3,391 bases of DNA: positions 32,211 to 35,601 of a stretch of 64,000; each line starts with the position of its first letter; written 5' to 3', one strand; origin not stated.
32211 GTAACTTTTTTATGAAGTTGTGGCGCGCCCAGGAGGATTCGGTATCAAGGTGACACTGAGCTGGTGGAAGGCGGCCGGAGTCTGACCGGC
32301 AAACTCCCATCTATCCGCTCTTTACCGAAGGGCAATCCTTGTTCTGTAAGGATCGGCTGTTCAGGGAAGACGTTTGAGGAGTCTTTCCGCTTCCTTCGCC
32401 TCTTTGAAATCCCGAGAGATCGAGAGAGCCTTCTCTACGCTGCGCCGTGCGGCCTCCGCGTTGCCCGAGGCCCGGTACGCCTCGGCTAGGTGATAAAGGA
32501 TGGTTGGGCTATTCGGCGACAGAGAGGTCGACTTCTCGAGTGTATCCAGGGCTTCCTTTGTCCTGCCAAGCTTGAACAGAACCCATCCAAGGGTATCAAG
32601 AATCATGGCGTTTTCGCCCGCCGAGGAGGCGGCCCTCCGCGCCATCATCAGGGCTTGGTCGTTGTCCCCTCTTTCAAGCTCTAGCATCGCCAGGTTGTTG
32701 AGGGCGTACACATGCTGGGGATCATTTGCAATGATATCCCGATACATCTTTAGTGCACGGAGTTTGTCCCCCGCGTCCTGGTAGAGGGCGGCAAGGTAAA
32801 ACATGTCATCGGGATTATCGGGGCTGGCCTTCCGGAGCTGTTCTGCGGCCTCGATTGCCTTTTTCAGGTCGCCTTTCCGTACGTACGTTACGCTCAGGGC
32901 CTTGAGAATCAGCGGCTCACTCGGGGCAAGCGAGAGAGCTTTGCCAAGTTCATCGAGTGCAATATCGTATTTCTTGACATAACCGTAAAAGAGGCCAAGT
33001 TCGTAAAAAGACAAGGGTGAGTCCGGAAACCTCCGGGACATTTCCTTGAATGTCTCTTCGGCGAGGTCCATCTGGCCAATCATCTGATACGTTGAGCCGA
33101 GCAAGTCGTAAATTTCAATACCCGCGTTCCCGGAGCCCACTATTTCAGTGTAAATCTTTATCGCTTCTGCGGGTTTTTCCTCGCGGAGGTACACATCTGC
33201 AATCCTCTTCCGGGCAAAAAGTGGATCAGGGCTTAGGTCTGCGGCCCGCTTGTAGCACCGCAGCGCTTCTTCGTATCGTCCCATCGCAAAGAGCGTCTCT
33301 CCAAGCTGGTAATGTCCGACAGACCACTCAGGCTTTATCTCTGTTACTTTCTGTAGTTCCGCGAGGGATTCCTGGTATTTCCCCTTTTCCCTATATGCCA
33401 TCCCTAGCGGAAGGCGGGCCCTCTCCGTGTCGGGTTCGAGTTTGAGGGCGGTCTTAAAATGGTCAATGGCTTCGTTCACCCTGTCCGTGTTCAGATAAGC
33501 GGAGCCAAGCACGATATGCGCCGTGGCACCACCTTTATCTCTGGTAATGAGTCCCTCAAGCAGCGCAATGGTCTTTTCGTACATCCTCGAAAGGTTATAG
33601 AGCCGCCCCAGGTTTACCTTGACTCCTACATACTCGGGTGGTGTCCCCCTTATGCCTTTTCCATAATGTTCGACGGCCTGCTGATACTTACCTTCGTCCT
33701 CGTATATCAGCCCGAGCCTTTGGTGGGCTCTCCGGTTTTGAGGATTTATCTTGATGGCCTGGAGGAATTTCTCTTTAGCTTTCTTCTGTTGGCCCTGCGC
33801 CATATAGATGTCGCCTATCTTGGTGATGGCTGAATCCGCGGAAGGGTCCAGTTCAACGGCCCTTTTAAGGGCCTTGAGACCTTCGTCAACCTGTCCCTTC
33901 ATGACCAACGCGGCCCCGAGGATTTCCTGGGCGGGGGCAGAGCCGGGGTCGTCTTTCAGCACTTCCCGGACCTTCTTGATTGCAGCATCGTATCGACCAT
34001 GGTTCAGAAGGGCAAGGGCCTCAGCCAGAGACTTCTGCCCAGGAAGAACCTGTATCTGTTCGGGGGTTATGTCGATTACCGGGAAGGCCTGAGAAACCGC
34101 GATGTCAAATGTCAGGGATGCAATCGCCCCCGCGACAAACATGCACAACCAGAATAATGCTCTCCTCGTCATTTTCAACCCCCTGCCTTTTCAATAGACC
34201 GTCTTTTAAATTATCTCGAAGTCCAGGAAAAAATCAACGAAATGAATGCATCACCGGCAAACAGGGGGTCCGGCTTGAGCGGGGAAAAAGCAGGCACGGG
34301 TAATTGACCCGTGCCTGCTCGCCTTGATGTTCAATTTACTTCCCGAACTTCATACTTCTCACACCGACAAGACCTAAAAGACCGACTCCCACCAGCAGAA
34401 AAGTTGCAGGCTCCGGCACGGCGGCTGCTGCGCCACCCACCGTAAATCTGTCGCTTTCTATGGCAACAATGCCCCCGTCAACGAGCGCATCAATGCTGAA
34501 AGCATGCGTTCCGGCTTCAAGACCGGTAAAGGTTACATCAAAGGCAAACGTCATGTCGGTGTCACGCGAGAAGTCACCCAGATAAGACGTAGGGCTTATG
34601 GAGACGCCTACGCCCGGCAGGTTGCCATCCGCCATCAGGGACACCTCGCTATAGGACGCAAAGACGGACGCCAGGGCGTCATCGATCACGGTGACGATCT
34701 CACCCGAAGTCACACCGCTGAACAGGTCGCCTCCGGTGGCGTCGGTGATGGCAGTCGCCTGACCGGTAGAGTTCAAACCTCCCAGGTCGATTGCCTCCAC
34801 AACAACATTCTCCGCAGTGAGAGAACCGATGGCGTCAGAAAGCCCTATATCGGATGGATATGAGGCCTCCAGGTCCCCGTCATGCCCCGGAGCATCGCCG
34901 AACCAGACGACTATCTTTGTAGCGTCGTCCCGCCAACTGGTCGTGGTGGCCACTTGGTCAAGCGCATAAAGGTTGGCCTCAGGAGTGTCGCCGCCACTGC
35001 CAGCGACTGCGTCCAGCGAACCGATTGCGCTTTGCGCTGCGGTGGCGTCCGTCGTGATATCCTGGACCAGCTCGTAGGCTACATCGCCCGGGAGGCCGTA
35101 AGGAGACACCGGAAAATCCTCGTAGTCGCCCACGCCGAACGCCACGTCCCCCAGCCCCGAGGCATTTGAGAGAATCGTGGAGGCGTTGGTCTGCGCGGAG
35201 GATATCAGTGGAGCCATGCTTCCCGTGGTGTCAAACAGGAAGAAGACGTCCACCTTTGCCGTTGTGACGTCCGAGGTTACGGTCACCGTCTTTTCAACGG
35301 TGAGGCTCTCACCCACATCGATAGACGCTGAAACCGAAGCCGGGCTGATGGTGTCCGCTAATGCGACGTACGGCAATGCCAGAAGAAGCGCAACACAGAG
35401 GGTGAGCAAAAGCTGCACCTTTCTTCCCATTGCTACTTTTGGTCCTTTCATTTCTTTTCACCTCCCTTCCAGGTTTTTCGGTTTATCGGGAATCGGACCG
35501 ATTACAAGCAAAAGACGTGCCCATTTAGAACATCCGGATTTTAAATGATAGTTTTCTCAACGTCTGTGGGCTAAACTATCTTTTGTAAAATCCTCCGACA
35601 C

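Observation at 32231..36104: Exact 21-bp direct repeat of the tRNA-Arg(ACG) 3' end brackets a 3.8-kb recombinase-less islet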

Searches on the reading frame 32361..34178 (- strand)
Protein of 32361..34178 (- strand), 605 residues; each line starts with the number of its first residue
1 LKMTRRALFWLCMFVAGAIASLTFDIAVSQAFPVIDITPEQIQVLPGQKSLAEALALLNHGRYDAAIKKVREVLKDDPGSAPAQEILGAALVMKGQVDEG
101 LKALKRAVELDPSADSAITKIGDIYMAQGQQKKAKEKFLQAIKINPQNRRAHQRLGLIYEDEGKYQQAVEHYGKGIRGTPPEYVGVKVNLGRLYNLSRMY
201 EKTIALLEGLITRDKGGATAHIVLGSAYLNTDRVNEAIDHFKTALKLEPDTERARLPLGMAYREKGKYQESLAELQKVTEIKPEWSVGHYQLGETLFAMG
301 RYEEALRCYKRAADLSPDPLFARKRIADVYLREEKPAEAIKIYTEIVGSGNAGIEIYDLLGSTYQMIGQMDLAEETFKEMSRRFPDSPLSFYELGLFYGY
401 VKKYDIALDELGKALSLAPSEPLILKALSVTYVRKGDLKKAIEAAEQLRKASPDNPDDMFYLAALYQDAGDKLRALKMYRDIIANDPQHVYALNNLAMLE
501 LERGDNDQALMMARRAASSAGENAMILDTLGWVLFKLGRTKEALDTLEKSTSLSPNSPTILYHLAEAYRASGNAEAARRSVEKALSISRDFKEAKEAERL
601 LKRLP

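Call 6: search_protein_families(library=pfam, proteins=[window:32361-34178:-], max_evalue=0.01)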
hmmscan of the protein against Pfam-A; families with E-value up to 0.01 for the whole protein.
window:32361-34178:- (605 aa): 47 families (the best 25 are shown)
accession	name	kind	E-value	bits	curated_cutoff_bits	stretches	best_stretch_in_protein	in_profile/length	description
PF07719.23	TPR_2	-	4.4e-75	242.1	27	7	288-318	3-33/34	Tetratricopeptide repeat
PF00515.34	TPR_1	-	7e-62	203.3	27.8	4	288-318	3-33/34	Tetratricopeptide repeat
PF13181.12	TPR_8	-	3.8e-57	186.1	25.7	7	289-318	4-33/34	Tetratricopeptide repeat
PF13432.12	TPR_16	-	6.3e-56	186.8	32.7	7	51-114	1-64/65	Tetratricopeptide repeat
PF13428.12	TPR_14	-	3.5e-52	169.8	23.5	3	289-328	4-43/44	Tetratricopeptide repeat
PF14559.12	TPR_19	-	4.6e-50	168.3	25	9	534-595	1-62/68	Tetratricopeptide repeat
PF13414.12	TPR_11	-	1.1e-46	156.7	26.8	6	122-160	1-39/42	TPR repeat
PF13424.12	TPR_12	-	4.7e-45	152.1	30.1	3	492-553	5-74/77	Tetratricopeptide repeat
PF13431.12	TPR_17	-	1.7e-43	143.7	24.4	2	479-510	2-33/34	Tetratricopeptide repeat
PF13174.12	TPR_6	-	6.4e-36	121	26.3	0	459-488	3-32/33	Tetratricopeptide repeat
PF12895.13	ANAPC3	-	1.7e-35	121.6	27.2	4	504-583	3-81/82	Anaphase-promoting complex, cyclosome, subunit 3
PF23914.1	TPR_CcmH_CycH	-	4.1e-34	118.1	42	4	70-173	39-145/158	Cytochrome c-type biogenesis protein H TPR domain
PF13176.12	TPR_7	-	1.3e-33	112.6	27.9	1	290-320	3-33/36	Tetratricopeptide repeat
PF24575.1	TPR_Slam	-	3.4e-20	72.9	35.2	1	259-305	54-100/104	Surface lipoprotein assembly modifier, N-terminal TPR repeats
PF13371.12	TPR_9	-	1.2e-19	70.5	35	0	539-602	10-70/73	Tetratricopeptide repeat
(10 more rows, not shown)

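Call 30: search_protein_families(library=ncbifam, proteins=[window:32361-34178:-], max_evalue=0.01)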
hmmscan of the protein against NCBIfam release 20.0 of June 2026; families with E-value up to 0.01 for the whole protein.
window:32361-34178:- (605 aa): 51 families (the best 25 are shown)
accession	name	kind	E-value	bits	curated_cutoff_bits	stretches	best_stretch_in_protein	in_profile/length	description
TIGR02917.1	PEP_TPR_lipo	equivalog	7.1e-81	272.4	312.2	2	57-419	305-666/899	XrtA/PEP-CTERM system TPR-repeat protein PrsT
NF040959.1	MamA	equivalog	2.1e-65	220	200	4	194-345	47-198/204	magnetosome protein MamA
TIGR02521.1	type_IV_pilW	equivalog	4.3e-44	150.8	154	3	428-585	37-196/234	type IV pilus biogenesis/stability protein PilW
NF033762.1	social_mot_Tgl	equivalog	2.1e-38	132.1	225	3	255-404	34-186/252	social motility TPR repeat lipoprotein Tgl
TIGR02552.1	LcrH_SycD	equivalog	1.1e-33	115.8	104.8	4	480-596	8-124/136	SycD/LcrH family type III secretion system chaperone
NF052415.1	T3SS_chap_SctY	equivalog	5.1e-33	113.8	70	3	489-585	5-104/106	type III secretion apparatus assembly chaperone SctY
NF033920.0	C39_PA2778_fam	equivalog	4.8e-28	98.2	150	3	432-519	166-253/255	PA2778 family cysteine peptidase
NF008757.0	PRK11788.1-5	equivalog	1.6e-26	93.3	363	4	405-588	124-312/388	lipopolysaccharide assembly protein LapB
TIGR02795.1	tol_pal_ybgF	equivalog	1.3e-25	90.3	90.1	2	52-152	7-113/119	tol-pal system protein YbgF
NF047371.1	FlcA_CTERM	equivalog_domain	4e-25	88.4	300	3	95-314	327-535/646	periplasmic flagellar collar protein FlcA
NF033758.1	gliding_GltE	equivalog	1.2e-24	87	225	2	49-251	120-323/411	adventurous gliding motility TPR repeat lipoprotein GltE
NF002725.1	PRK02603.1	equivalog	4.2e-24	85.5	143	2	94-168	48-125/173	photosystem I assembly protein Ycf3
NF047507.1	TPR_BatC_Lepto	exception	1.6e-23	83.3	175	3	94-163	71-144/214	TPR repeat-containing protein BatC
TIGR03939.1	PGA_TPR_OMP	equivalog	4.9e-21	74.6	366.65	4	411-586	42-216/800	poly-beta-1,6 N-acetyl-D-glucosamine export porin PgaA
NF053607.1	CHU_0125_OmpA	equivalog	1.3e-20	73.5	620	3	57-150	29-121/639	CHU_0125 family OmpA-like outer membrane integrity protein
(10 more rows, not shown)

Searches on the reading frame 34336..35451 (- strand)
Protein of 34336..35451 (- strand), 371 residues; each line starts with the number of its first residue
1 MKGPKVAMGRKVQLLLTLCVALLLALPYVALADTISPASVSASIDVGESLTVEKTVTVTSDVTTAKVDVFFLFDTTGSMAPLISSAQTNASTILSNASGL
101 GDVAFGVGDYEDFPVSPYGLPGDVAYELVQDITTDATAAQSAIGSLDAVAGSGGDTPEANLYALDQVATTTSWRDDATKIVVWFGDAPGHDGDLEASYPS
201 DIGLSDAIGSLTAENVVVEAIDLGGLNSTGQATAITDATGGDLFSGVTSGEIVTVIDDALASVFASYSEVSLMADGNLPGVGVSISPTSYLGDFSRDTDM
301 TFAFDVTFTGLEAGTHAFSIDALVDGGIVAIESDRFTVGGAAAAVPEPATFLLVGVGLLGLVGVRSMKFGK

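Call 6: search_protein_families(library=pfam, proteins=[window:34336-35451:-], max_evalue=0.01)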
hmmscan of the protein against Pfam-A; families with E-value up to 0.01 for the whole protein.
window:34336-35451:- (371 aa): 4 families
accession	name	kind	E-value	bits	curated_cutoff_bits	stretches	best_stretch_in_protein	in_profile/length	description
PF25106.1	VWA_4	-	3.7e-07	30.3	27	1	70-195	3-112/169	von Willebrand factor A domain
PF07589.16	PEP-CTERM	-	1.5e-06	28.5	20.7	1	344-365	1-23/24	PEP-CTERM motif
PF00362.24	Integrin_beta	-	0.00027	21.2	24.8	0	67-190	6-148/248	Integrin beta chain VWA domain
PF00092.34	VWA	-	0.0025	18.5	23.8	1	68-223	1-139/174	von Willebrand factor type A domain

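Call 25: find_homologous_proteins(query=window:34336-35451:-)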
Query window:34336-35451:- (371 aa): 338 proteins with E <= 0.001 among 8000 candidates; the best 120 are listed.
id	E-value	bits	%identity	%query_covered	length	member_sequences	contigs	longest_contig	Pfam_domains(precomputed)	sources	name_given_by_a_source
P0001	9.1e-222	754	100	98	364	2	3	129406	PF07589.17,PF25106.2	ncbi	ncbi:MAG: VWA domain-containing protein [Nitrospirota bacterium]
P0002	1.2e-119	418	61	91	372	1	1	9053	PF07589.17,PF25106.2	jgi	jgi:hypothetical protein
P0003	1.0e-110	388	57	97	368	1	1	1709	PF07589.17,PF25106.2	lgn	-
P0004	3.4e-109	383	56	91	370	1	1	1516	PF00362.25,PF07589.17,PF25106.2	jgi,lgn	-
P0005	2.5e-106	374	55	98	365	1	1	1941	PF00362.25,PF07589.17,PF25106.2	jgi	-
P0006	4.8e-106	373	57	85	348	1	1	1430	PF07589.17,PF25106.2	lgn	-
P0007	6.7e-103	363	54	90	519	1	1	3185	PF25106.2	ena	-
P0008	7.0e-100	353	53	93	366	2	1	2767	PF07589.17,PF25106.2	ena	-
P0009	5.3e-99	350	54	92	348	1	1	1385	PF07589.17,PF25106.2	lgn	-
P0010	9.9e-99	349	54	93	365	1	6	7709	PF07589.17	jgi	jgi:PEP-CTERM motif-containing protein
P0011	7.2e-98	346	55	85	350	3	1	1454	PF07589.17,PF25106.2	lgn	-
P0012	1.1e-96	342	55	92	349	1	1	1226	PF07589.17,PF25106.2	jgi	jgi:hypothetical protein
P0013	5.2e-96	340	57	95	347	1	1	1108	PF25106.2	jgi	jgi:hypothetical protein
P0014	5.9e-96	340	55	85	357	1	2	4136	PF07589.17,PF00092.35,PF25106.2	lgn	-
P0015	1.1e-95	339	52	92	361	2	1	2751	PF07589.17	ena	-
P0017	1.5e-95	339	52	88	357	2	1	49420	PF00362.25,PF25106.2,PF13519.13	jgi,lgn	jgi:hypothetical protein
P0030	2.7e-89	318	53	85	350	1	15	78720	PF07589.17,PF25106.2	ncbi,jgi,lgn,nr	ncbi:MAG: VWA domain-containing protein [Desulfobacterales bacterium]|jgi:hypothetical protein|nr:VW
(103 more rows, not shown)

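Call 26: find_encoding_contigs(protein=P0002, flank=8000, max_places=3)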
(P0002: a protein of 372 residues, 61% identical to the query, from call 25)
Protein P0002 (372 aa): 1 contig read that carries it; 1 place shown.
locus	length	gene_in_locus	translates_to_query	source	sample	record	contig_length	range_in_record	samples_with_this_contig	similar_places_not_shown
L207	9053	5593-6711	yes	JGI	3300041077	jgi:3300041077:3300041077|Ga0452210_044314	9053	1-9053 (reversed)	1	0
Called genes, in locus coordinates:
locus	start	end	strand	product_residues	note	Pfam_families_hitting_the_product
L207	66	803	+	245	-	PF00691:OmpA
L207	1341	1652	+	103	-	PF02604:PhdYeFM_antitox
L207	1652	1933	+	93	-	PF05016:ParE_toxin, PF15781:ParE-like_toxin (weak)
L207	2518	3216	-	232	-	PF07589:PEP_exosort_dom (weak)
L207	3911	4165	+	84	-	-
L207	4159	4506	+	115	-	PF02452:PemK_toxin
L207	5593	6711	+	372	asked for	PF25106:VWA_4 (weak), PF07589:PEP_exosort_dom (weak)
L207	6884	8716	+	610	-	-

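Call 27: find_encoding_contigs(protein=P0030, flank=8000, max_places=3)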
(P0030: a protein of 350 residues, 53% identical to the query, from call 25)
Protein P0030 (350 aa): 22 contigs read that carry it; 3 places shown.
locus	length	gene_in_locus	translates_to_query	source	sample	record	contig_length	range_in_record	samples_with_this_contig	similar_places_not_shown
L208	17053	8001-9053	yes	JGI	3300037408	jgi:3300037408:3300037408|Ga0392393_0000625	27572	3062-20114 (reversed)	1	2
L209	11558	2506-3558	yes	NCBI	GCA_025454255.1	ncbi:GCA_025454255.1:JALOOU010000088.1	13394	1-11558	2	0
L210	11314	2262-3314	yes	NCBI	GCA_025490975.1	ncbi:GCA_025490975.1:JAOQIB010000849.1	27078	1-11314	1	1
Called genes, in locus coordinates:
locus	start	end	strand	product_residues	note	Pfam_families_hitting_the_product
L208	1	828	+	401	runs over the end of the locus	PF00248:Aldo_ket_red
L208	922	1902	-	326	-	PF08279:HTH_11 (weak), PF13280:WYL, PF25583:WCX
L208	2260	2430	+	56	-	-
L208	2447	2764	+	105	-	-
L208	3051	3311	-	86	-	PF05168:HEPN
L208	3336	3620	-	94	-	PF01909:NTP_transf_2, PF18765:Polbeta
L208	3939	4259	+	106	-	PF03091:CutA1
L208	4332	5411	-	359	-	PF13810:DUF4185, PF16396:DUF5005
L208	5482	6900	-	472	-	PF02550:AcetylCoA_hydro (weak), PF13336:AcetylCoA_hyd_C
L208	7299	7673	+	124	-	PF11006:DUF2845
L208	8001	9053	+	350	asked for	PF25106:VWA_4 (weak), PF07589:PEP_exosort_dom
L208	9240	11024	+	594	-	-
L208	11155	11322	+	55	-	-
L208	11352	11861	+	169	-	-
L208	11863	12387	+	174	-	PF07963:N_methyl (weak)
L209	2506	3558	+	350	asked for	PF25106:VWA_4 (weak), PF07589:PEP_exosort_dom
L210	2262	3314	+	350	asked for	PF25106:VWA_4 (weak), PF07589:PEP_exosort_dom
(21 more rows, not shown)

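Call 28: find_encoding_contigs(protein=P0017, flank=8000, max_places=3)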
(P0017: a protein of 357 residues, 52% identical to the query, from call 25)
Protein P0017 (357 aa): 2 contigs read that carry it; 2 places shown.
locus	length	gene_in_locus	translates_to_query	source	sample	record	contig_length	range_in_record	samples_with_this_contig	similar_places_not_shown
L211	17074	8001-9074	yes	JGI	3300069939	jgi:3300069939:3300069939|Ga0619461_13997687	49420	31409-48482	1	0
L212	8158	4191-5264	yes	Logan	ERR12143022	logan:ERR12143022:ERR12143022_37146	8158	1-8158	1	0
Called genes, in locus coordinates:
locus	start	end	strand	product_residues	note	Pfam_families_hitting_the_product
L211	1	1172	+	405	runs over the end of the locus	-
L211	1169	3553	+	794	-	PF01636:APH (faint), PF00069:Pkinase, PF07714:PK_Tyr_Ser-Thr, PF03109:ABC1 (weak), PF05147:LANC_like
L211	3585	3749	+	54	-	-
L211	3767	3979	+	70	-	-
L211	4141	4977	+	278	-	PF17930:LpxI_N, PF06230:LpxI_C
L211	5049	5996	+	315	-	PF01408:GFO_IDH_MocA, PF02894:GFO_IDH_MocA_C (weak), PF22725:GFO_IDH_MocA_C3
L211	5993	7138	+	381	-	PF02684:LpxB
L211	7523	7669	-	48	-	-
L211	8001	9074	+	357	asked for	PF00362:Integrin_beta (faint), PF13519:VWA_2 (faint), PF25106:VWA_4 (weak)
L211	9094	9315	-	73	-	-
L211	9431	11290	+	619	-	PF25062:ARM_TT21_N (faint), PF00515:TPR_1 (faint), PF07719:TPR_2 (faint), PF13174:TPR_6 (faint), PF13181:TPR_8 (faint), PF12895:ANAPC3 (weak), PF13414:TPR_11 (weak), PF13432:TPR_16, +15 more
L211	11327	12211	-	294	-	PF00348:polyprenyl_synt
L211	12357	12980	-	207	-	-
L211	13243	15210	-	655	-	PF00133:tRNA-synt_1, PF01406:tRNA-synt_1e (weak), PF09334:tRNA-synt_1g, PF00133:tRNA-synt_1, PF08264:Anticodon_1 (faint), PF19303:Anticodon_3, PF01588:tRNA_bind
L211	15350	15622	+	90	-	-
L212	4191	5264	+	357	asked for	PF00362:Integrin_beta (faint), PF13519:VWA_2 (faint), PF25106:VWA_4 (weak)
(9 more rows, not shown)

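Call 30: search_protein_families(library=ncbifam, proteins=[window:34336-35451:-], max_evalue=0.01)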
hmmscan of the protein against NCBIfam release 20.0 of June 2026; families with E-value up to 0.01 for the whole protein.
window:34336-35451:- (371 aa): 6 families
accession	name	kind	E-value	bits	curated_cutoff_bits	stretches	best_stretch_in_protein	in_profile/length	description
NF041538.1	PEP_EDSA_1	subfamily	2.2e-05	24.3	100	1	281-365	237-304/307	EDSAP-1 family PEP-CTERM protein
NF038125.1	PEP_CTERM_THxN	subfamily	0.00012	21.8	85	1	341-366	220-244/246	THxN family PEP-CTERM protein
NF038120.1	PEP_CTERM_QFxxD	subfamily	0.00027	20.9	80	1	342-365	190-213/215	NF038120 family PEP-CTERM protein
NF038129.1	PEP_NF038129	equivalog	0.00083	19.3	65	1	330-365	156-191/194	NF038129 family PEP-CTERM protein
NF041927.1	Xrt_dep_XDP1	equivalog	0.0027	17.7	125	1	343-366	217-240/242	exosortase-dependent surface protein XDP1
TIGR03436.1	acidobact_VWFA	subfamily_domain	0.0034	16.9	81.25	0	65-234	65-230/324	VWA domain-containing protein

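Call 52: search_dna_similar(query=window:34336-35451:-, collection=plasmids, mode=protein, max_rows=10)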
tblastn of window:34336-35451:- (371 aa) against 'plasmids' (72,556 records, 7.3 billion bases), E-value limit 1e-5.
Records with a match: 6; places in all: 6; records where one place covers at least 80% of the query: 2.
Best place of each record, by identity: <60% 6.
By first word of the organism name: Rhizobium 2; Pseudorhodobacter 1; Arthrobacter 1; Vibrio 1; Rhodobacteraceae 1.
By predicted mobility (MOB-suite, as given by PLSDB): non-mobilizable 4; conjugative 2.
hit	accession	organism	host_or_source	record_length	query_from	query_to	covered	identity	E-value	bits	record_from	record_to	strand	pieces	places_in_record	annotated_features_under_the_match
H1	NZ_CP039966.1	Pseudorhodobacter turbinis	single bacterial isolate,Turban shell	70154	33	336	82%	31.9%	9e-20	99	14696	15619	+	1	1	vWA domain-containing protein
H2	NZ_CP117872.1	Arthrobacter agilis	cell culture,Middle part of the water ...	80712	35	333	81%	31.2%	1e-14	83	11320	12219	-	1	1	vWA domain-containing protein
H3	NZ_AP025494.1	Vibrio gigantis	-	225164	37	309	74%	32.2%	8e-20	99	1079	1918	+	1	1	none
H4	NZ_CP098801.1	Rhizobium anhuiense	Trifolium dubium,Cell culture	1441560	39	187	40%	29.7%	5e-6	56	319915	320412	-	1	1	record has no annotation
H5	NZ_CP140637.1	Rhizobium indigoferae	Indigofera amblyantha,Pure culture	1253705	42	187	39%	29.6%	2e-6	58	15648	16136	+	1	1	record has no annotation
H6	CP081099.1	Rhodobacteraceae bacterium M382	-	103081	67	191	34%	32.1%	5e-6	56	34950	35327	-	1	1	M10 family metallopeptidase C-terminal domain-containing protein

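Call 53: search_dna_similar(query=window:34336-35451:-, collection=phages, mode=protein, max_rows=10)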
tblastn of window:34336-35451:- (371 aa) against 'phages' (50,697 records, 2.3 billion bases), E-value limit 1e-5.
No match.
